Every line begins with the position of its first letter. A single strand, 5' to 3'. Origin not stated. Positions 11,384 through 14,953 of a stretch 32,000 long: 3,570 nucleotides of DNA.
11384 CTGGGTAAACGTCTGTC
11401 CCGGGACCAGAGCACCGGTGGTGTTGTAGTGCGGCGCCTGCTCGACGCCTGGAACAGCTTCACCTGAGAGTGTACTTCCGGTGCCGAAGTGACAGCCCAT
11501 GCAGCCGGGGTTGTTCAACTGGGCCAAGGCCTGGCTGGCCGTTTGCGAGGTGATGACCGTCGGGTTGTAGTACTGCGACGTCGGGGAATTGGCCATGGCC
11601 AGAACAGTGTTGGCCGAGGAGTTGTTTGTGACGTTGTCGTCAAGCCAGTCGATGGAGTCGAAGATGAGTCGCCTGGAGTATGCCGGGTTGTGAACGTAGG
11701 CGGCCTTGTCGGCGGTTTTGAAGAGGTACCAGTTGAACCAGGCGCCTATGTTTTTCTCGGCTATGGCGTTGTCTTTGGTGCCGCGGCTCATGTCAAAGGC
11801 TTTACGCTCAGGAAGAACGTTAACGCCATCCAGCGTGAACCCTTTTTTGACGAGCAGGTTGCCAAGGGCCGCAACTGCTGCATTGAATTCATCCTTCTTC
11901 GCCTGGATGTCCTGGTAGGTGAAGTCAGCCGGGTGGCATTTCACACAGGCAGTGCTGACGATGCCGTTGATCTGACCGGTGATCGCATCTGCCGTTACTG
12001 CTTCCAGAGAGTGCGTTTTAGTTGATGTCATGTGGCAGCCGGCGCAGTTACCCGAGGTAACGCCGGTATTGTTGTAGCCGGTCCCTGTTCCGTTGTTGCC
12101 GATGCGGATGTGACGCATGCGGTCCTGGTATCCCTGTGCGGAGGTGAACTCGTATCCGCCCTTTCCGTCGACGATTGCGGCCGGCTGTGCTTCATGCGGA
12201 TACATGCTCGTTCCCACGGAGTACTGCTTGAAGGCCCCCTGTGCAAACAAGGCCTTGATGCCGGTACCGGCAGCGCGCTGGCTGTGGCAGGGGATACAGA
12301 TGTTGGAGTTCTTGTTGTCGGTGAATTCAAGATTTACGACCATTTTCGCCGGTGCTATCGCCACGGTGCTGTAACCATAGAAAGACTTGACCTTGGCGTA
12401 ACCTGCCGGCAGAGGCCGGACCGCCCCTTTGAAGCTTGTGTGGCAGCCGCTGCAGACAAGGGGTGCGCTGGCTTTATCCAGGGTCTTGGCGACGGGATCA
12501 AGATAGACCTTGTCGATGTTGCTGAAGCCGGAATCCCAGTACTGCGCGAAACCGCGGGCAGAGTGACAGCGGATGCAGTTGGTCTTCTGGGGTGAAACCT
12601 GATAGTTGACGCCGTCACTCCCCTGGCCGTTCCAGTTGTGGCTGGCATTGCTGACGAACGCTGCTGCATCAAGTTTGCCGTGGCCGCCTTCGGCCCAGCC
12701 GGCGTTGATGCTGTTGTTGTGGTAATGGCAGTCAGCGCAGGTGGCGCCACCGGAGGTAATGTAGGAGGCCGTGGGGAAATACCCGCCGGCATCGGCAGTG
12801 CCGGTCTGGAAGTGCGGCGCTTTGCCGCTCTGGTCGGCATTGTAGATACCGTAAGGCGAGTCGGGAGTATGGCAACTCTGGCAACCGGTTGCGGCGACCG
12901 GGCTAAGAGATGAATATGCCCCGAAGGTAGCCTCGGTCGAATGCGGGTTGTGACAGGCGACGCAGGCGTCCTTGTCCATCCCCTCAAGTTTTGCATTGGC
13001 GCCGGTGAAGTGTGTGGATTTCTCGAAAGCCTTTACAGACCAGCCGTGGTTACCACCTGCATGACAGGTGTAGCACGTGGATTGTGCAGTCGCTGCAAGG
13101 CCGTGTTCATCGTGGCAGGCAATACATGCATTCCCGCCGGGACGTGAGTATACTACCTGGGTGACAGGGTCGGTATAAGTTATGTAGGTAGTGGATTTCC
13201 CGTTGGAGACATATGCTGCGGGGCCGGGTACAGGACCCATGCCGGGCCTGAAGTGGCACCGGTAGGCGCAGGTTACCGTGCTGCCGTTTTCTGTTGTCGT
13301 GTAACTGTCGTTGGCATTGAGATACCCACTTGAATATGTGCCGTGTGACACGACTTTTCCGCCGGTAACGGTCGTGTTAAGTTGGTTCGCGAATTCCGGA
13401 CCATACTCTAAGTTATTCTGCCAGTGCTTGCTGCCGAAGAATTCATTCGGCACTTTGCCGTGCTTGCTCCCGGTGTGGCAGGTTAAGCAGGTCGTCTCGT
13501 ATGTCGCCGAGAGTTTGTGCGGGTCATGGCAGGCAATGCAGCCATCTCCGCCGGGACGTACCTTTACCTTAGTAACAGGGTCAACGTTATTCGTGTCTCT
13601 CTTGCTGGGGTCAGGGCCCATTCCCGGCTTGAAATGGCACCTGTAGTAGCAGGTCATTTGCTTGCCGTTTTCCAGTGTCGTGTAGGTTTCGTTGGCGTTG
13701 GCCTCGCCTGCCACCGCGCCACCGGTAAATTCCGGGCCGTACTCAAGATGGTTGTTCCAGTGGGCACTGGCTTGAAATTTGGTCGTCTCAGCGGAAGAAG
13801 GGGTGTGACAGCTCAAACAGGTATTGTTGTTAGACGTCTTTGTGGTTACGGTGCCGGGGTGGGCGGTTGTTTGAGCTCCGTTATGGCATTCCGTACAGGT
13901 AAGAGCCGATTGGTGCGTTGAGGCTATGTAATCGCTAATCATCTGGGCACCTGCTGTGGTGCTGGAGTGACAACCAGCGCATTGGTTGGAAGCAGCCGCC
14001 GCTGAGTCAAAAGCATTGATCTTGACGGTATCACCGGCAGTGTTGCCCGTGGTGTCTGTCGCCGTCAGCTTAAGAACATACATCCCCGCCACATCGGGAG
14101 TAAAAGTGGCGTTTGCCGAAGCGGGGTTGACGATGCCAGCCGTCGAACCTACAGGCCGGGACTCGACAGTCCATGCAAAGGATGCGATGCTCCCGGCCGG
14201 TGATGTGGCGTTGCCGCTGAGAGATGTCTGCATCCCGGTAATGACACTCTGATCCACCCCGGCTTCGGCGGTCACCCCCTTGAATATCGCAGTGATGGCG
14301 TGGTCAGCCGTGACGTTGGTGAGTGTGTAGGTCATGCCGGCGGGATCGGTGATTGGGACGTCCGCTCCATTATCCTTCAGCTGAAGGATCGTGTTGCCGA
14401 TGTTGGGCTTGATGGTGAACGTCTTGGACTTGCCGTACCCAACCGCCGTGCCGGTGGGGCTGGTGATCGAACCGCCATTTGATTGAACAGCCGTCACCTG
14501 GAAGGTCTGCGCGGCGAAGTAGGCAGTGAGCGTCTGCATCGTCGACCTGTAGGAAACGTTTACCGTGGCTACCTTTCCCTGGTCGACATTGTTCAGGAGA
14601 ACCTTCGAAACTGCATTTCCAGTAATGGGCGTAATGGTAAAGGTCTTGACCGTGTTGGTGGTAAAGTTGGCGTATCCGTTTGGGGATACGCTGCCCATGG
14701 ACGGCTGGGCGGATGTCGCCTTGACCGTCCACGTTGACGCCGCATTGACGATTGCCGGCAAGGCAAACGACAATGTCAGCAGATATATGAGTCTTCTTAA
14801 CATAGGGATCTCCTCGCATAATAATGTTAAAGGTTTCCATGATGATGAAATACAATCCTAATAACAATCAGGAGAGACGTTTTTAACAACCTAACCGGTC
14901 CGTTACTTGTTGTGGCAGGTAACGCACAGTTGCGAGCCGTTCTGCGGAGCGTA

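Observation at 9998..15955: Tetrahaem 'doubled-CXXCH' cytochrome plus a 1601-aa, ~24-haem cytochrome with Ig-like head, under its own sigma-54 promoter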

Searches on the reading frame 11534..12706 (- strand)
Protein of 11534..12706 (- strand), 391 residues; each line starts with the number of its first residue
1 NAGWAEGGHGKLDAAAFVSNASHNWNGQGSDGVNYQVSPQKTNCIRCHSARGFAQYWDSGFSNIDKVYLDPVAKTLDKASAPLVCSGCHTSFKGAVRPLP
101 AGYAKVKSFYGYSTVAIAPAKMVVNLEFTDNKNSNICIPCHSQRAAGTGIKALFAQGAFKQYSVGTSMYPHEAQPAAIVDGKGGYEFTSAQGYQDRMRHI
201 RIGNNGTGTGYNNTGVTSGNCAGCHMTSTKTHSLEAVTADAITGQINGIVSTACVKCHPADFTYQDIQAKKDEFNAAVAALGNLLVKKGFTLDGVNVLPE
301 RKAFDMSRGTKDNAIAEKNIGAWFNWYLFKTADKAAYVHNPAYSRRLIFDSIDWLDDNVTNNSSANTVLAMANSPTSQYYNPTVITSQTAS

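Call 60: search_solved_structures(query=A3, max_evalue=10, show_alignments=2)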
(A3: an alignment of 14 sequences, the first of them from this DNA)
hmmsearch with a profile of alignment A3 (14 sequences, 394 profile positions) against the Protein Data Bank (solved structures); distinct sequences matched with E-value up to 10: 22.
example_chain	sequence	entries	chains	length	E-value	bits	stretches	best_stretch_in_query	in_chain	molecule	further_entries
3ubr_A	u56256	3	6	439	8.6e-05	25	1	211-302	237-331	Cytochrome c-552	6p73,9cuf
8bcx_A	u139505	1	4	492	0.00045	22.7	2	213-258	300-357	Nitrite reductase (cytochrome; ammonia-forming)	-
4wjy_A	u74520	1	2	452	0.00062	22.2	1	211-287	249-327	Cytochrome c-552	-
1gu6_A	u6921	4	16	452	0.00071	22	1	211-288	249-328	CYTOCHROME C552 | Cytochrome c-552 | Cytochrome c nitrite reductase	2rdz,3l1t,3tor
2rf7_A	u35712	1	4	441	0.00072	22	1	211-288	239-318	Cytochrome c-552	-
3bng_A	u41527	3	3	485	0.011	18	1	211-269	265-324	Cytochrome c-552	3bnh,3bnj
1fs9_A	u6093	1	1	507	0.013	17.8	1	211-268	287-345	CYTOCHROME C NITRITE REDUCTASE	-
1fs7_A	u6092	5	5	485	0.017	17.5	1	211-268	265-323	CYTOCHROME C NITRITE REDUCTASE | Cytochrome c-552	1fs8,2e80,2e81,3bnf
1oah_A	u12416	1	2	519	0.042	16.2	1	213-284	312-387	CYTOCHROME C NITRITE REDUCTASE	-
1qdb_A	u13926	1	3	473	0.081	15.2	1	213-267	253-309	CYTOCHROME C NITRITE REDUCTASE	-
2zo5_A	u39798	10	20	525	0.23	13.8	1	17-260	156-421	Eight-heme nitrite reductase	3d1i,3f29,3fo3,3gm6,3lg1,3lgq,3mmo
2ot4_A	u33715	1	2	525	0.23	13.8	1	17-260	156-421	Eight-heme nitrite reductase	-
4q0t_A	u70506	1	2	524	0.24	13.7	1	17-260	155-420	Eight-heme nitrite reductase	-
4q4u_A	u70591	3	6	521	0.33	13.3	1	20-260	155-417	Eight-heme nitrite reductase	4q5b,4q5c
3owm_A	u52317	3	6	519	0.33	13.3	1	20-260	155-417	Eight-heme nitrite reductase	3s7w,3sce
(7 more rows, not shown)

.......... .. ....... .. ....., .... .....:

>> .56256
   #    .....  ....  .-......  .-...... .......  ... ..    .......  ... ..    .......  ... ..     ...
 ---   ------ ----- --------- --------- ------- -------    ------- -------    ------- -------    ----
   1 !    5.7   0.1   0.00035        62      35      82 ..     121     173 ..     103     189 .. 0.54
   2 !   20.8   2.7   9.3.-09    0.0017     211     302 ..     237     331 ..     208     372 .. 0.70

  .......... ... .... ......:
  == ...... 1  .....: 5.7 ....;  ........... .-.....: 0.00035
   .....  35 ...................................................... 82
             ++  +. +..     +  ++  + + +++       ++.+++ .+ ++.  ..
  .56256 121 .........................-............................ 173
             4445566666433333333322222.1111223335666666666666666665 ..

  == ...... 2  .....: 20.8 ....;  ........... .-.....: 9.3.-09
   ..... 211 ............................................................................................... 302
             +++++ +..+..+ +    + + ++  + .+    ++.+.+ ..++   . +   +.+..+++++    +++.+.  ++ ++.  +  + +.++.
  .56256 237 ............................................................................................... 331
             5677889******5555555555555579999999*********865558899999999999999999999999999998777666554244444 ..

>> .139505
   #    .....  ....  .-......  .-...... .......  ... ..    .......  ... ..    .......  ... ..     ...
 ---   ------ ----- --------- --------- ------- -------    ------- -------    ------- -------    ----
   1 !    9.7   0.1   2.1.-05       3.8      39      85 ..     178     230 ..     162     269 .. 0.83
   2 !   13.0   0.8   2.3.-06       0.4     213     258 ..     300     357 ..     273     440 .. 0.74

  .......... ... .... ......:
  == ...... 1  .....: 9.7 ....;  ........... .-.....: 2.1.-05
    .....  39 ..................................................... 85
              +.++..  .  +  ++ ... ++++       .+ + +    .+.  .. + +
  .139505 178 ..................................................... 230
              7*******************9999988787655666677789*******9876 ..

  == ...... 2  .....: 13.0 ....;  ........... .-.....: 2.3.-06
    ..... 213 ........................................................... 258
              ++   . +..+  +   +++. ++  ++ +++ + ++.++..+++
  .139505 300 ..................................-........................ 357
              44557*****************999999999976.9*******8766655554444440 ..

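Call 61: search_protein_families(library=pfam, proteins=[window:11534-12706:-], max_evalue=1)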
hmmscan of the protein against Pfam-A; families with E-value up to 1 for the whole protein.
seq(391 aa): 10 families
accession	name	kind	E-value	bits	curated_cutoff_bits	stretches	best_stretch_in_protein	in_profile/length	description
PF02335.20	Cytochrom_C552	-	9.5e-09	35.1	24.1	1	220-357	246-375/438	Cytochrome c552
PF22113.1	Mtrc-MtrF_II-IV_dom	-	1.5e-08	34.8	30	2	33-144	73-166/176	Outer membrane cytochrome MtrC/MtrF-like, domains II/IV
PF14522.11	Cytochrome_C7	-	1.4e-05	25.3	24.8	2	217-264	12-54/67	Cytochrome c7 and related cytochrome c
PF09699.15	Paired_CXXCH_1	-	0.0003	20.8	20.6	0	73-93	21-40/41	Doubled CXXCH motif (Paired_CXXCH_1)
PF14537.11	Cytochrom_c3_2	-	0.00055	20.8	25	1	217-259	25-65/79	Cytochrome c3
PF03264.19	Cytochrom_NNT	-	0.035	14.3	24.1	0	218-260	36-74/174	NapC/NirT cytochrome c family, N-terminal region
PF03892.19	NapB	-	0.081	13.5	25.1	1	34-90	57-112/127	Nitrate reductase cytochrome c-type subunit (NapB)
PF00034.26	Cytochrom_C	-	0.082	14.7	21.3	0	41-52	9-20/90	Cytochrome c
PF09630.15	DUF2024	-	0.62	10.4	27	0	208-237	42-71/81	Domain of unknown function (DUF2024)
PF24734.1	DUF7685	-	0.72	10.2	27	1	118-146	9-37/43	Domain of unknown function (DUF7685)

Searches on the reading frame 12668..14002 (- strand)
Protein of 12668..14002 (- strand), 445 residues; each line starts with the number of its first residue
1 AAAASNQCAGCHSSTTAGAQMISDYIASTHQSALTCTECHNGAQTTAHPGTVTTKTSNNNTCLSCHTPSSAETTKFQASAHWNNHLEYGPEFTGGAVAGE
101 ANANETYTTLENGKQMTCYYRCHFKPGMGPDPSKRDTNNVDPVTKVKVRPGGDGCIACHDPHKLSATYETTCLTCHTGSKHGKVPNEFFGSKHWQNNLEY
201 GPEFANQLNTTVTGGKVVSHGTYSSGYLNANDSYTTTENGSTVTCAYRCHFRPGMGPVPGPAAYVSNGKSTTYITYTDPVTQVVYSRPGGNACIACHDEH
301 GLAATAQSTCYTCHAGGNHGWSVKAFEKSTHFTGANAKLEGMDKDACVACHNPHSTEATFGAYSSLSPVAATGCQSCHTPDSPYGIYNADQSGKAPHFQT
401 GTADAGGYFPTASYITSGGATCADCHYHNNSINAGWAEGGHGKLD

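Call 61: search_protein_families(library=pfam, proteins=[window:12668-14002:-], max_evalue=1)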
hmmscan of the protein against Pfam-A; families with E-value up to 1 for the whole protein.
seq(445 aa): 7 families
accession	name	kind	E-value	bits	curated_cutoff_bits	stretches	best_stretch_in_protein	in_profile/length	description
PF14522.11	Cytochrome_C7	-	3.1e-14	53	24.8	6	4-67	12-67/67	Cytochrome c7 and related cytochrome c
PF09699.15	Paired_CXXCH_1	-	1.3e-11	44.4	20.6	5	35-68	8-38/41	Doubled CXXCH motif (Paired_CXXCH_1)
PF22113.1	Mtrc-MtrF_II-IV_dom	-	4.9e-11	42.9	30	4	154-355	8-167/176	Outer membrane cytochrome MtrC/MtrF-like, domains II/IV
PF14537.11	Cytochrom_c3_2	-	3.5e-07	31.1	25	3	4-66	25-78/79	Cytochrome c3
PF22678.1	Cytochrom_c_NrfB-like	-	3.9e-07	30.9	27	2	310-379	1-66/89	Cytochrome c-type protein NrfB-like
PF11278.13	DUF3079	-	0.098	13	27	0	172-194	27-48/51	Protein of unknown function (DUF3079)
PF00899.27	ThiF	-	0.47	10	28.1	0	45-101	143-198/238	ThiF family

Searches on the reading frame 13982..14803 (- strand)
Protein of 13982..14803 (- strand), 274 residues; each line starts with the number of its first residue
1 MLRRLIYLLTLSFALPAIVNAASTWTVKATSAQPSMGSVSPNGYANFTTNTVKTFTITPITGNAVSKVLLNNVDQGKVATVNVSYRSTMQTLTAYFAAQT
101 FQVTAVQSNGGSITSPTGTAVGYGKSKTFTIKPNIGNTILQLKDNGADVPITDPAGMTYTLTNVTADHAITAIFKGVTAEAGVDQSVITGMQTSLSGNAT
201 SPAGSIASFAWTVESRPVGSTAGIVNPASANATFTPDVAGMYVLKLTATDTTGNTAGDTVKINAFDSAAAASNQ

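Call 52: search_protein_families(library=pfam, proteins=[window:13982-14803:-], max_evalue=5)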
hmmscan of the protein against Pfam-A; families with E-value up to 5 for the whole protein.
seq(274 aa): 3 families
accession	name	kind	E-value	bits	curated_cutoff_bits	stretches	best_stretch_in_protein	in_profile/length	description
PF22352.2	K319L-like_PKD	-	2.8e-12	46.9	27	1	181-263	1-83/84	K319L-like, PKD domain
PF18911.6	PKD_4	-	0.005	17.3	27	1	178-261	5-82/85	PKD domain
PF00801.26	PKD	-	0.018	15.5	23.5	1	186-256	10-73/80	PKD domain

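Call 82: predict_structure(alignment_id=A5)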
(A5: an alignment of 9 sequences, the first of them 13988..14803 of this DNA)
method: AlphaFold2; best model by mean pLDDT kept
length: 272 residues; sequences in the alignment: 9
mean_pLDDT: 89.6   pTM: 0.63
mean pLDDT of the five models: 89.6, 89.1, 89.0, 88.6, 88.6
residues with pLDDT >= 90: 205; 70-90: 42; 50-70: 16; < 50: 9
segments of 3 or more residues with pLDDT < 50: 13-21
pLDDT, mean of each block of 10 residues (from residue 1): 54 47 83 96 91 96 96 97 93 96 92 82 93 88 95 91 94 93 95 95 88 97 95 97 96 90 93 80
secondary structure, 60 per line:
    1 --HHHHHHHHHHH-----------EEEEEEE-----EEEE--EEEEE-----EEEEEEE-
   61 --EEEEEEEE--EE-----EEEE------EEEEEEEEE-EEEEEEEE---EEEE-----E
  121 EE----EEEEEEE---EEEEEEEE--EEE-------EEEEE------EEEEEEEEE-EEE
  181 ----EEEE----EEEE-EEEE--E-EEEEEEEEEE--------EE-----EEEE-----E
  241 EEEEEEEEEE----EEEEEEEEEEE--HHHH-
elements in order: H3-13 E25-31 E37-40 E43-47 E53-59 E63-70 E80-83 E90-98 E100-107 E111-114 E120-122 E127-133 E137-144 E147-149 E157-161 E168-176 E178-180 E185-188 E193-196 E198-201 E206-215 E231-234 E240-250 E255-265 H268-271

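Call 85: fold_search(model_id=the predicted structure, library=pdb)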
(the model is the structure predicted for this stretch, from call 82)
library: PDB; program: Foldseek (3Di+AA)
matches with E <= 10: 1961; with E <= 0.001: 143
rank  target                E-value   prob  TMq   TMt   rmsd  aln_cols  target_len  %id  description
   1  4m00_A                1.1e-08  1.00  0.28  0.18  13.4       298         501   14  Crystal structure of the ligand binding region of staphylococcal adhesion SraP (released 2014-06-18)
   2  3dmk_B                8.6e-07  1.00  0.25  0.11  26.2       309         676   10  Crystal structure of Down Syndrome Cell Adhesion Molecule (DSCAM) isoform 1.30.30, N-terminal eight Ig domains (released 2008-10-07)
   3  4m02                  1.4e-06  1.00  0.27  0.41  11.4       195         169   16  Middle fragment(residues 494-663) of the binding region of SraP (released 2014-06-18)
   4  2rik                  2.1e-06  1.00  0.21  0.20  17.1       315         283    8  I-band fragment I67-I69 from titin (released 2008-01-22)
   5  2rjm                  2.5e-06  1.00  0.21  0.20  17.2       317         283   10  3Ig structure of titin domains I67-I69 E-to-A mutated variant (released 2008-01-22)
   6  3pdd                  4.1e-06  1.00  0.24  0.34  14.1       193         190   13  Structures of Clostridium thermocellum CbhA fibronectin(III)-like modules (released 2011-11-23)
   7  9fly_A                4.1e-06  1.00  0.26  0.09  16.6       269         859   14  CryoEM structure of the base (4151-5009) in the grappling hook protein A (GhpA) in the bacterium Aureispira sp. CCB-QB (released 2024-10-16)
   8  7ahs_B                4.3e-06  1.00  0.23  0.23  16.4       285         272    9  titin-N2A Ig81-Ig83 (released 2021-03-24)
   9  7sqc_F0               4.8e-06  1.00  0.30  0.27  16.3       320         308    9  Ciliary C1 central pair apparatus isolated from Chlamydomonas reinhardtii (released 2022-04-13)
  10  5k6x_A                7.1e-06  1.00  0.23  0.17  23.9       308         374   10  Sidekick-2 immunoglobulin domains 1-4, crystal form 1 (released 2016-09-28)
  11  7sqc_F1               7.9e-06  1.00  0.28  0.18  16.6       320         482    9  Ciliary C1 central pair apparatus isolated from Chlamydomonas reinhardtii (released 2022-04-13)
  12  6e57_D                7.9e-06  0.98  0.17  0.13  18.3       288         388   14  Bacteroides ovatus mixed-linkage glucan utilization locus (MLGUL) SGBP-B in complex with mixed-linkage heptasaccharide (released 2019-05-29)
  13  7ahs_A                8.8e-06  1.00  0.23  0.23  16.0       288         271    9  titin-N2A Ig81-Ig83 (released 2021-03-24)
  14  9ba4_A                9.8e-06  1.00  0.24  0.08  17.9       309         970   12  Full-length cross-linked Contactin 2 (CNTN2) (released 2024-07-17)
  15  5k6y_A                1.1e-05  0.99  0.22  0.17  28.6       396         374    8  Sidekick-2 immunoglobulin domains 1-4, crystal form 2 (released 2016-09-28)
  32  2yrl_MODEL_1_A        3.4e-05  1.00  0.28  0.69   2.6        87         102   29  Solution structure of the PKD domain from KIAA 1837 protein (released 2007-10-02)
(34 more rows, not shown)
